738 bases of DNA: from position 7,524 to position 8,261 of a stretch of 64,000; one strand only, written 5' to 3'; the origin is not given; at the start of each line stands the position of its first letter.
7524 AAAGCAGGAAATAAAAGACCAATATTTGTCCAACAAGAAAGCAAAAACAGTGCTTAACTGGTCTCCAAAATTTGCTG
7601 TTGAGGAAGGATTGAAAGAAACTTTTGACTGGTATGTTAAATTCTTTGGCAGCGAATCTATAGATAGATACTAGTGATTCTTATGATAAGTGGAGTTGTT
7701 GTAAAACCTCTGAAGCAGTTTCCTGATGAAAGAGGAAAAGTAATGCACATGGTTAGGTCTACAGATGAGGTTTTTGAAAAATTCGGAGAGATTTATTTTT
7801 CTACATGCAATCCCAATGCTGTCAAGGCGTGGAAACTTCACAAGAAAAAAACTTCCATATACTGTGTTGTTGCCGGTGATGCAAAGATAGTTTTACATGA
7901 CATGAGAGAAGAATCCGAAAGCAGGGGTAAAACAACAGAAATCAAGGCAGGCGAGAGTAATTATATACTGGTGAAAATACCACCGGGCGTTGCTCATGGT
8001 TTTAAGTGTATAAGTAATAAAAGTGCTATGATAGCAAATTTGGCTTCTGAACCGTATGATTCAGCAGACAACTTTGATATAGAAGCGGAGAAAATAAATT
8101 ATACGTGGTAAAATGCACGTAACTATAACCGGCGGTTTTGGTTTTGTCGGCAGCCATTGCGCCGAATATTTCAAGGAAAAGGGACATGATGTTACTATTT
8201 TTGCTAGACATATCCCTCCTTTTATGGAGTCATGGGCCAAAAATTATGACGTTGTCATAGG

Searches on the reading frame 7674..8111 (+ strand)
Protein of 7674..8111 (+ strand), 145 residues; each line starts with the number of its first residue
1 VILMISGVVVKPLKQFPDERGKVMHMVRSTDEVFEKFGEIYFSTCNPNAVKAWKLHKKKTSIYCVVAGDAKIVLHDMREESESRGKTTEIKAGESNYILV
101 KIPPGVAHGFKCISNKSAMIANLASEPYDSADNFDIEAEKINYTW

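Call 3: search_protein_families(library=pfam, proteins=[window:7674-8111:+])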
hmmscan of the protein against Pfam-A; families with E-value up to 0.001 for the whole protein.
window:7674-8111:+ (145 aa): 3 families
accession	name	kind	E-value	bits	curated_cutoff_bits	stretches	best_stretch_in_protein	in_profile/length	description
PF00908.23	dTDP_sugar_isom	-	4.6e-11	43.1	27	1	5-139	4-144/168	dTDP-4-dehydrorhamnose 3,5-epimerase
PF14667.12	Polysacc_synt_C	-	2.9e-10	40.7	28.7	1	18-132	3-107/111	Polysaccharide biosynthesis C-terminal domain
PF05523.17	FdtA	-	2.9e-05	24.3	23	1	10-132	5-118/131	WxcM-like, C-terminal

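Call 4: search_protein_families(library=ncbifam, proteins=[window:7674-8111:+])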
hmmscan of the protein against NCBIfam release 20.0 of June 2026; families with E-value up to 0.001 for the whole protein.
window:7674-8111:+ (145 aa): 3 families
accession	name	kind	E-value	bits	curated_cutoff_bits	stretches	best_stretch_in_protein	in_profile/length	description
TIGR01221.1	rmlC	equivalog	1.6e-08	34.5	155.75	1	4-129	6-136/176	dTDP-4-dehydrorhamnose 3,5-epimerase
NF047837.1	UDPAcbARedWbcJ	equivalog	0.00053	19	500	1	13-130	251-358/372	UDP-2-acetamido-2,6-beta-L-arabino-hexul-4-ose reductase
TIGR04366.1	cupin_WbuC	subfamily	0.00056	19.8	42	1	54-133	50-124/132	WbuC family cupin fold metalloprotein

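Call 10: search_solved_structures(query=window:7674-8111:+, max_evalue=1, show_alignments=4)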
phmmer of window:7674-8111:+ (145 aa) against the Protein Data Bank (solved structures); distinct sequences matched with E-value up to 1: 22.
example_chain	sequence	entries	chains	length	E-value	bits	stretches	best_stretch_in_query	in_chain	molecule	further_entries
3ejk_A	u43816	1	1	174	4.9e-26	94.4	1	2-132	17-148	dTDP Sugar Isomerase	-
2b9u_A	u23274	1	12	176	1e-07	35.1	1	8-117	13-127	hypothetical dTDP-4-dehydrorhamnose 3,5-epimerase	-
1wlt_A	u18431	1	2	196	1.4e-07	34.6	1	8-117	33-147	176aa long hypothetical dTDP-4-dehydrorhamnose 3,5-epimerase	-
23ef_A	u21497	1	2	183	6e-05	26.1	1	7-119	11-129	dTDP-4-dehydrorhamnose 3,5-epimerase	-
23eg_A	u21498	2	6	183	6.2e-05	26.1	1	7-119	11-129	dTDP-4-dehydrorhamnose 3,5-epimerase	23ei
9uyw_A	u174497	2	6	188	6.8e-05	26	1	7-119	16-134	dTDP-4-dehydrorhamnose 3,5-epimerase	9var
1ep0_A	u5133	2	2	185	7.6e-05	25.8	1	7-119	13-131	DTDP-6-DEOXY-D-XYLO-4-HEXULOSE 3,5-EPIMERASE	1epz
9j9q_A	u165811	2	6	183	9.6e-05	25.5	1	7-118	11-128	dTDP-4-dehydrorhamnose 3,5-epimerase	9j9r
9j9s_A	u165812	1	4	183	0.0001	25.4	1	7-118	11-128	dTDP-4-dehydrorhamnose 3,5-epimerase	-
9kyn_A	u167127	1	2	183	0.00044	23.3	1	7-120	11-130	dTDP-4-dehydrorhamnose 3,5-epimerase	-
9j9u_A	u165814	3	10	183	0.00081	22.5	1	7-118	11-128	dTDP-4-dehydrorhamnose 3,5-epimerase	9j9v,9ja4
7pvi_AAA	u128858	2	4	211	0.001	22.2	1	61-127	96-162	dTDP-4-dehydrorhamnose 3,5-epimerase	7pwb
9j9t_A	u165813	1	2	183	0.0013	21.8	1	7-116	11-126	dTDP-4-dehydrorhamnose 3,5-epimerase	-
5buv_A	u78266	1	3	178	0.0063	19.6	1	4-125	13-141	Putative epimerase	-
6c46_A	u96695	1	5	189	0.0074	19.4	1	62-119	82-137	dTDP-4-dehydrorhamnose 3,5-epimerase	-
5tpu_A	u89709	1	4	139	0.15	15.1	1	5-78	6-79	Putative uncharacterized protein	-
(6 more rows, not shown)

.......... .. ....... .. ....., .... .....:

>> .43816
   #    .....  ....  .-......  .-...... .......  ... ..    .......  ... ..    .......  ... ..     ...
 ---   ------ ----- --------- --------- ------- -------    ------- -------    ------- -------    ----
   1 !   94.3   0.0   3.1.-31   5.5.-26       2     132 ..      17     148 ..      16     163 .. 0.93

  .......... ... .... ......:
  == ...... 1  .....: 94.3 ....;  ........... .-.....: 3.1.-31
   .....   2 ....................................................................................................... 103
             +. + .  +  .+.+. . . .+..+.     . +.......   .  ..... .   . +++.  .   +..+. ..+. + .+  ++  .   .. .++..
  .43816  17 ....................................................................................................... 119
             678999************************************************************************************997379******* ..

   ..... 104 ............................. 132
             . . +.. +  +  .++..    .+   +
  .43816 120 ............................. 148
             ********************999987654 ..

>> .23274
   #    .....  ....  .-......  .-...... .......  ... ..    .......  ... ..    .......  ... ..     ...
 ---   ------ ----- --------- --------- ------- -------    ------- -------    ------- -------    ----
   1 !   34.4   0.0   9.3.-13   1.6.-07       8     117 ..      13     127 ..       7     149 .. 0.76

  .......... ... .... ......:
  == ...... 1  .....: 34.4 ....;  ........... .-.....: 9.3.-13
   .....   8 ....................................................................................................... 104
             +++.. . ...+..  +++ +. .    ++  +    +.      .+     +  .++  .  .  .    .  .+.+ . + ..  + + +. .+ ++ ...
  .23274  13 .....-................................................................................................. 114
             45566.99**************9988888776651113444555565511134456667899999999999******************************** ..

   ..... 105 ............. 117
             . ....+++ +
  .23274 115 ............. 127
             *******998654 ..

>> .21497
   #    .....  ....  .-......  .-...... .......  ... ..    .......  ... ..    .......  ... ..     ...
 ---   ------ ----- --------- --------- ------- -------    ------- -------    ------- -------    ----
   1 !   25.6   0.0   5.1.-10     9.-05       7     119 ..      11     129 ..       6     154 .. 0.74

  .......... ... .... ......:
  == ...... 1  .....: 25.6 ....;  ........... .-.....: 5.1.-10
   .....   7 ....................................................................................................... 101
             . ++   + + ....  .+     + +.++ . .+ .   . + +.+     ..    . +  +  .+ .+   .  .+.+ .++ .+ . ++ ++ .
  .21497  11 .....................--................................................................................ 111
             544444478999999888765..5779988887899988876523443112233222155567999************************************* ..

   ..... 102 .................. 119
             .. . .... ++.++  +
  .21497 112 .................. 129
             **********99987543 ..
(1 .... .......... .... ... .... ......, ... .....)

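Call 33: find_homologous_proteins(query=window:7674-8111:+, max_evalue=0.00001)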
Query window:7674-8111:+ (145 aa): 83 proteins with E <= 0.00001 among 89 candidates.
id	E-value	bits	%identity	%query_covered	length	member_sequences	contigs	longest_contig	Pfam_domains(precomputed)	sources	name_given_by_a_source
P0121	3.6e-90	317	100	98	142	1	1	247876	PF05523.18,PF00908.24,PF14667.13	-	-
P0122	2.4e-60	220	68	98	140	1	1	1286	PF00908.24,PF14667.13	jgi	jgi:dTDP-4-dehydrorhamnose 3,5-epimerase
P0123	2.5e-57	210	68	97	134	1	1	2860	PF05523.18,PF14667.13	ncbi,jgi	-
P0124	9.7e-56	205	65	98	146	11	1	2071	PF00908.24,PF14667.13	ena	-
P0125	4.0e-54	200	65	98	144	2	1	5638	PF00908.24,PF14667.13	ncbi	-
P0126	3.2e-52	194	63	98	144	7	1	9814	PF00908.24,PF14667.13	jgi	jgi:dTDP-4-dehydrorhamnose 3,5-epimerase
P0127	4.3e-48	181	58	98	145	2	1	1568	PF00908.24,PF14667.13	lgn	-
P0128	4.5e-48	181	60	98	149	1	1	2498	PF00908.24,PF14667.13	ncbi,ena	-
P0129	8.5e-47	176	57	98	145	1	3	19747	PF00908.24,PF14667.13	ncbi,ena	-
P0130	2.0e-45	172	60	98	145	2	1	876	PF00908.24,PF14667.13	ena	-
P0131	4.0e-42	161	53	98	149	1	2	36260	PF00908.24,PF14667.13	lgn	-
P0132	1.0e-41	160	55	98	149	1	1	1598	PF05523.18,PF00908.24,PF14667.13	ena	-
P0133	1.2e-41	160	56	98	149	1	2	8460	PF00908.24,PF14667.13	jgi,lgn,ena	-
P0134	1.6e-41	159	54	98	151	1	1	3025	PF05523.18,PF00908.24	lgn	-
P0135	7.6e-41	157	53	98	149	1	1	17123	PF00908.24,PF14667.13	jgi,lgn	jgi:dTDP-4-dehydrorhamnose 3,5-epimerase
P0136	1.7e-40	156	53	98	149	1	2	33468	PF00908.24,PF14667.13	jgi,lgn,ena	-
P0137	3.4e-40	155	54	98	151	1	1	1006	PF00908.24,PF14667.13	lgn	-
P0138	4.4e-40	155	53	98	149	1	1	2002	PF00908.24,PF14667.13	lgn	-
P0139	6.5e-40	154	52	98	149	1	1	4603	PF00908.24,PF14667.13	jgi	jgi:dTDP-4-dehydrorhamnose 3,5-epimerase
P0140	1.2e-39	153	54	97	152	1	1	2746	PF00908.24,PF14667.13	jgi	jgi:dTDP-4-dehydrorhamnose 3,5-epimerase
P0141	1.3e-39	153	51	98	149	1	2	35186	PF05523.18,PF00908.24,PF14667.13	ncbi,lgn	-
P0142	1.5e-39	153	53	98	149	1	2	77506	PF00908.24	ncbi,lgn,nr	ncbi:MAG: dTDP-4-dehydrorhamnose 3,5-epimerase family protein [Chloroflexi bacterium]|nr:dTDP-4-dehy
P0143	2.0e-39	152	54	98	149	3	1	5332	PF00908.24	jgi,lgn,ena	-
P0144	2.6e-39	152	51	98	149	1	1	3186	PF00908.24,PF14667.13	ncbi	-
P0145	1.3e-38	150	51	98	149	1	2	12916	PF00908.24,PF14667.13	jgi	-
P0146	1.3e-38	150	52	97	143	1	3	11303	PF05523.18,PF00908.24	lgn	-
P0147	2.3e-38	149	52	98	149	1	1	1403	PF00908.24,PF14667.13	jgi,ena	-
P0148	2.4e-38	149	51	98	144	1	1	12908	PF00908.24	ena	-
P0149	2.5e-38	149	52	98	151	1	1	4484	PF00908.24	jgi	-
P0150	3.0e-38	149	52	98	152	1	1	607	PF00908.24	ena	-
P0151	3.6e-38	148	53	98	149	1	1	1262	PF05523.18,PF00908.24,PF14667.13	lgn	-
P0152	4.2e-38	148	53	97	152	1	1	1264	PF00908.24,PF14667.13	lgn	-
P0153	7.3e-38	147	53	98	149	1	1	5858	PF00908.24,PF14667.13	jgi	jgi:dTDP-4-dehydrorhamnose 3,5-epimerase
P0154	1.6e-37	146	50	98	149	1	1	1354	PF00908.24,PF14667.13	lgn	-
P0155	1.6e-37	146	50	98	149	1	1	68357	PF00908.24,PF14667.13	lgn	-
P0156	1.8e-37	146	49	98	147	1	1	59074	PF00908.24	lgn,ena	-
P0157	2.6e-37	146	49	98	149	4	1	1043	PF00908.24,PF14667.13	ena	-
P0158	4.3e-37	145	53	98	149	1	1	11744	PF00908.24,PF14667.13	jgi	jgi:dTDP-4-dehydrorhamnose 3,5-epimerase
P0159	6.3e-37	144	49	98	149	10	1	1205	PF00908.24,PF14667.13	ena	-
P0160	8.0e-37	144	51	98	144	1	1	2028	PF00908.24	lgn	-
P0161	1.1e-36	144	53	98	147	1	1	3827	PF00908.24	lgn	-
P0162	1.1e-36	144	53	98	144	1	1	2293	PF00908.24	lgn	-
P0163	1.1e-36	144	53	98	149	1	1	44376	PF00908.24,PF14667.13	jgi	jgi:dTDP-4-dehydrorhamnose 3,5-epimerase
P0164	1.5e-36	143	51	98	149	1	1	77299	PF00908.24,PF14667.13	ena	-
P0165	3.2e-36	142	53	89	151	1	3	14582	PF05523.18,PF00908.24,PF14667.13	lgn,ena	-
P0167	5.3e-36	141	49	98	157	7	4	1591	PF00908.24,PF14667.13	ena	-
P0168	8.1e-36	141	49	98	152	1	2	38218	PF00908.24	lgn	-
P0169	1.1e-35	140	58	87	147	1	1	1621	PF05523.18,PF00908.24,PF14667.13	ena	-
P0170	1.2e-35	140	49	98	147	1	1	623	PF00908.24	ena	-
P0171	3.6e-35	139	51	98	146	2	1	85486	PF00908.24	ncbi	-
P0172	3.7e-35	139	52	98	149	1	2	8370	PF00908.24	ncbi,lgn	-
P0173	6.7e-35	138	52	97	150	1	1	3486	PF00908.24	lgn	-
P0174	1.3e-34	137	49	98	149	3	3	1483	PF00908.24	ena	-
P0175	1.4e-34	137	47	98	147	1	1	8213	PF00908.24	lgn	-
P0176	1.6e-34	137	47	98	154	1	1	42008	PF00908.24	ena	-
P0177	3.9e-34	135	49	98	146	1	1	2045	PF00908.24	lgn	-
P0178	5.1e-34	135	50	98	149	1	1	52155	PF00908.24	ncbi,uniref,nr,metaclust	ncbi:WxcM-like protein [Candidatus Magnetobacterium bavaricum]|uniref:dTDP-4-dehydrorhamnose 3,5-epi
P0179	8.5e-34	134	50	98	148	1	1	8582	PF00908.24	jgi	jgi:dTDP-4-dehydrorhamnose 3,5-epimerase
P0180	1.1e-33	134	51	98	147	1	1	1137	PF05523.18,PF00908.24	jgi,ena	-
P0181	2.0e-33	133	49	98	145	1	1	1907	PF00908.24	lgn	-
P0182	2.5e-33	133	48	98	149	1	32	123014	PF05523.18,PF00908.24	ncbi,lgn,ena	-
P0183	3.5e-33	132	50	89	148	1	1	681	PF05523.18,PF00908.24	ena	-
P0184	4.5e-33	132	47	98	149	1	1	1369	PF05523.18,PF00908.24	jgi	-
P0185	5.9e-33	132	47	98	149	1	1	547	PF00908.24,PF14667.13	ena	-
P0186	9.4e-33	131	47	98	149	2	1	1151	PF05523.18,PF00908.24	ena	-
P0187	1.0e-32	131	45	98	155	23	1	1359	PF05523.18,PF00908.24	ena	-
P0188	1.6e-32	130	46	98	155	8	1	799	PF05523.18,PF00908.24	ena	-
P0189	1.6e-32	130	49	98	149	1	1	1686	PF00908.24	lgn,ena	-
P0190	3.4e-32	129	48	98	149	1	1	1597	PF00908.24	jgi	-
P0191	3.5e-32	129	49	98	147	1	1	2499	PF00908.24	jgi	jgi:dTDP-4-dehydrorhamnose 3,5-epimerase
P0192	3.6e-32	129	47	98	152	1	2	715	PF00908.24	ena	-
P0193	4.4e-32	129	52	84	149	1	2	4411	PF00908.24,PF14667.13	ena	-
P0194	4.8e-32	129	46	98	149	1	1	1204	PF00908.24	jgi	-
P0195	6.9e-32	128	46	98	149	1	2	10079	PF00908.24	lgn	-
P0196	7.6e-32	128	44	98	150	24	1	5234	PF00908.24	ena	-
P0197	2.0e-31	127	47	89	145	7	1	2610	PF00908.24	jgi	jgi:dTDP-4-dehydrorhamnose 3,5-epimerase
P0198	2.1e-31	127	49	98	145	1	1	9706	PF00908.24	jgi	-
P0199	2.4e-31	126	44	98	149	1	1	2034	PF05523.18,PF00908.24,PF14667.13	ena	-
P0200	3.5e-31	126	51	84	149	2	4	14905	PF00908.24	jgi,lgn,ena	jgi:dTDP-4-dehydrorhamnose 3,5-epimerase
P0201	6.6e-30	122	45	97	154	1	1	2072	PF05523.18,PF00908.24,PF14667.13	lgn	-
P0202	8.9e-19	86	36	100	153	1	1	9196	PF00908.24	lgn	-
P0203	5.8e-13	67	40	83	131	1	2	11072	PF05523.18,PF00908.24,PF14667.13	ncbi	-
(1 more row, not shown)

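Call 35: find_related_loci(query=A2, collection=metagenome_contigs, flank=8000)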
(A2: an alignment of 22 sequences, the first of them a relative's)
Query A2 (142 aa) in metagenome_contigs; peptide patterns used: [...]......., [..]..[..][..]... (x = any residue, [..] = any of these).
600 stretches matched a pattern (row limit reached: there are more); 562 encode a relative of the query (tblastn E <= 1e-3); the best 80 are kept; 80 distinct loci.
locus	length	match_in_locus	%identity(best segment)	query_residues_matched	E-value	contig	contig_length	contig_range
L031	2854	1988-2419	64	1-142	1e-61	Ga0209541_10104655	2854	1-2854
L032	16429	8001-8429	55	2-142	7e-50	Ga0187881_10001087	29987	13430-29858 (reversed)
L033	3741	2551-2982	51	1-142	3e-48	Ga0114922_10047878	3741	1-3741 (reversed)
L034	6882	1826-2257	54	1-142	2e-47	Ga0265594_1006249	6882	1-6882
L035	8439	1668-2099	51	1-142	4e-47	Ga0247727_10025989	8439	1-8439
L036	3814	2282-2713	51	1-142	1e-46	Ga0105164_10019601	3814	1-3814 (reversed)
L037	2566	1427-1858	49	1-142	2e-46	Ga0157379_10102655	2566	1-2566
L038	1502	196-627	51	1-142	2e-47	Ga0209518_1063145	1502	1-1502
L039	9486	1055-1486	51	1-142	8e-46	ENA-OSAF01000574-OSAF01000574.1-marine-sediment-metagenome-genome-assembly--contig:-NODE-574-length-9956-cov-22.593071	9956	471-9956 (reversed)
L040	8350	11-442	51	1-142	1e-45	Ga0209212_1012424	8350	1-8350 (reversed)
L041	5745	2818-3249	52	1-142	8e-46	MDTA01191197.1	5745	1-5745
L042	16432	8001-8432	51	1-142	1e-45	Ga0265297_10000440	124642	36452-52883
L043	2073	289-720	53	1-142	2e-45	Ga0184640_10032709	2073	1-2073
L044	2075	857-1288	50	1-142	2e-45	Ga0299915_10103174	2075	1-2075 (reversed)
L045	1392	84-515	52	1-142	1e-46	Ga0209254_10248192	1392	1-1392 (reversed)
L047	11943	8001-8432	51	1-142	3e-45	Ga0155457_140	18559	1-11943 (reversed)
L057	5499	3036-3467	48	1-142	8e-45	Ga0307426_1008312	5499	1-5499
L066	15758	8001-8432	49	1-142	4e-44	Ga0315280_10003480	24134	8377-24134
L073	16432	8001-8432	51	1-142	6e-44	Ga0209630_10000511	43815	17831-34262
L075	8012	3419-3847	50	2-142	8e-44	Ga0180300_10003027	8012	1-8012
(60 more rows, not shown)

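Call 41: find_encoding_contigs(protein=P0129, flank=10000, max_places=2)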
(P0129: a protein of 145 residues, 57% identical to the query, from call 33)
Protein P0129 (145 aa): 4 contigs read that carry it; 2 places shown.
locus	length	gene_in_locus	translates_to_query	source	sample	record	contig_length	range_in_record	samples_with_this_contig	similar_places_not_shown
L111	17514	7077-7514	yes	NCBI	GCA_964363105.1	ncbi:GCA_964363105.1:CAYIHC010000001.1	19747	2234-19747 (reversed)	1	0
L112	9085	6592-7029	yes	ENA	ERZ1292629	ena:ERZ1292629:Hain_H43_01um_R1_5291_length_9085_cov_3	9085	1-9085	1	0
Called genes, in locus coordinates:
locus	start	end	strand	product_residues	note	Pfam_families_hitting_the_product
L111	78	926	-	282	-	PF01944:SpoIIM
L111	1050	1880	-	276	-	PF04383:KilA-N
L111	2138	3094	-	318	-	PF01073:3Beta_HSD, PF01370:Epimerase, PF02719:Polysacc_synt_2, PF04321:RmlD_sub_bind, PF07993:NAD_binding_4, PF13460:NAD_binding_10, PF16363:GDP_Man_Dehyd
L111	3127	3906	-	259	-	PF00106:adh_short, PF01370:Epimerase (weak), PF08659:KR, PF23441:SDR, PF13561:adh_short_C2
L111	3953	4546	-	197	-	PF00132:Hexapep, PF14602:Hexapep_2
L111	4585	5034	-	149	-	PF03412:Peptidase_C39, PF13529:Peptidase_C39_2 (weak)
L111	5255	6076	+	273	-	PF00483:NTP_transferase, PF12804:NTP_transf_3 (weak)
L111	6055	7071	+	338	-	PF01073:3Beta_HSD, PF01370:Epimerase, PF02719:Polysacc_synt_2, PF04321:RmlD_sub_bind (weak), PF05368:NmrA (faint), PF07993:NAD_binding_4, PF13460:NAD_binding_10 (weak), PF16363:GDP_Man_Dehyd, +1 more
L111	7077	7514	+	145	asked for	PF00908:dTDP_sugar_isom, PF14667:Polysacc_synt_C (weak)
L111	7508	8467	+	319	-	PF01073:3Beta_HSD, PF01370:Epimerase, PF02719:Polysacc_synt_2, PF04321:RmlD_sub_bind, PF05368:NmrA, PF16363:GDP_Man_Dehyd, PF13460:NAD_binding_10, PF07993:NAD_binding_4, +1 more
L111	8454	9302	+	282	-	PF00535:Glycos_transf_2, PF10111:Glyco_tranf_2_2, PF13506:Glyco_transf_21 (weak), PF13641:Glyco_tranf_2_3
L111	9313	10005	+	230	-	PF13578:Methyltransf_24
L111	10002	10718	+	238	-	PF01066:CDP-OH_P_transf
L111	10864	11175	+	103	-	PF02310:B12-binding (weak)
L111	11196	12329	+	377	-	PF04055:Radical_SAM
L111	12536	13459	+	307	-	PF00535:Glycos_transf_2, PF13632:Glyco_trans_2_3 (weak)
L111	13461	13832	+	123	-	PF14667:Polysacc_synt_C (weak)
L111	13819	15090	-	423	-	PF08421:Methyltransf_13, PF13489:Methyltransf_23, PF08241:Methyltransf_11 (weak), PF08242:Methyltransf_12, PF08484:Methyltransf_14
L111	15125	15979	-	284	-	PF01370:Epimerase, PF02719:Polysacc_synt_2 (weak), PF04321:RmlD_sub_bind, PF16363:GDP_Man_Dehyd (faint)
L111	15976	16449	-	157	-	PF00908:dTDP_sugar_isom, PF14667:Polysacc_synt_C, PF07883:Cupin_2 (faint)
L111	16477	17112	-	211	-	PF01066:CDP-OH_P_transf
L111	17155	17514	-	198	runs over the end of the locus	PF01209:Ubie_methyltran (weak), PF05148:Methyltransf_8 (weak), PF08242:Methyltransf_12 (faint), PF13489:Methyltransf_23 (weak), PF13649:Methyltransf_25 (weak), PF08241:Methyltransf_11, PF13847:Methyltransf_31 (weak)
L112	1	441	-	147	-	?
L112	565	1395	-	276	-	PF04383:KilA-N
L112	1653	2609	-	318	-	PF01073:3Beta_HSD, PF01370:Epimerase, PF02719:Polysacc_synt_2, PF04321:RmlD_sub_bind, PF07993:NAD_binding_4, PF13460:NAD_binding_10, PF16363:GDP_Man_Dehyd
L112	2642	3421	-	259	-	PF00106:adh_short, PF01370:Epimerase (weak), PF08659:KR, PF23441:SDR, PF13561:adh_short_C2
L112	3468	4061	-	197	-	PF00132:Hexapep, PF14602:Hexapep_2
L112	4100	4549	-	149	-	PF03412:Peptidase_C39, PF13529:Peptidase_C39_2 (weak)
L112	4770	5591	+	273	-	PF00483:NTP_transferase, PF12804:NTP_transf_3 (weak)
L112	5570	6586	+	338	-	PF01073:3Beta_HSD, PF01370:Epimerase, PF02719:Polysacc_synt_2, PF04321:RmlD_sub_bind (weak), PF05368:NmrA (faint), PF07993:NAD_binding_4, PF13460:NAD_binding_10 (weak), PF16363:GDP_Man_Dehyd, +1 more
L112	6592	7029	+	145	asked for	PF00908:dTDP_sugar_isom, PF14667:Polysacc_synt_C (weak)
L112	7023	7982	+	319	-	PF01073:3Beta_HSD, PF01370:Epimerase, PF02719:Polysacc_synt_2, PF04321:RmlD_sub_bind, PF05368:NmrA, PF16363:GDP_Man_Dehyd, PF13460:NAD_binding_10, PF07993:NAD_binding_4, +1 more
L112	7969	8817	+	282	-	PF00535:Glycos_transf_2, PF10111:Glyco_tranf_2_2, PF13506:Glyco_transf_21 (weak), PF13641:Glyco_tranf_2_3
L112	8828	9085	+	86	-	?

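Call 42: find_encoding_contigs(protein=P0126, flank=10000, max_places=2)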
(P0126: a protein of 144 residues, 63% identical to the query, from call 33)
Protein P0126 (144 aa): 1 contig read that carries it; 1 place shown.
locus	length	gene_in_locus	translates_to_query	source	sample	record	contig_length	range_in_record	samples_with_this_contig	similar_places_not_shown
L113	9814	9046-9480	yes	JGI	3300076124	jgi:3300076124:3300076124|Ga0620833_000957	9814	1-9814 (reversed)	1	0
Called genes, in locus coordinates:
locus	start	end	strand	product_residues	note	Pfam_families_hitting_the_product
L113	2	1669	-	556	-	?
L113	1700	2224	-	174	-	-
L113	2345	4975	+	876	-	PF02516:STT3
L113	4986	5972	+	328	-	PF00953:Glycos_transf_4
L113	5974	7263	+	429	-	PF01943:Polysacc_synt, PF13440:Polysacc_synt_3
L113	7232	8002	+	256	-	PF00535:Glycos_transf_2, PF10111:Glyco_tranf_2_2, PF13641:Glyco_tranf_2_3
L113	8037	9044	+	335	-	PF04321:RmlD_sub_bind, PF05368:NmrA, PF01073:3Beta_HSD, PF01370:Epimerase, PF02719:Polysacc_synt_2, PF07993:NAD_binding_4, PF13460:NAD_binding_10, PF16363:GDP_Man_Dehyd, +1 more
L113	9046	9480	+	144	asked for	PF00908:dTDP_sugar_isom, PF14667:Polysacc_synt_C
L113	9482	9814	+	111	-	?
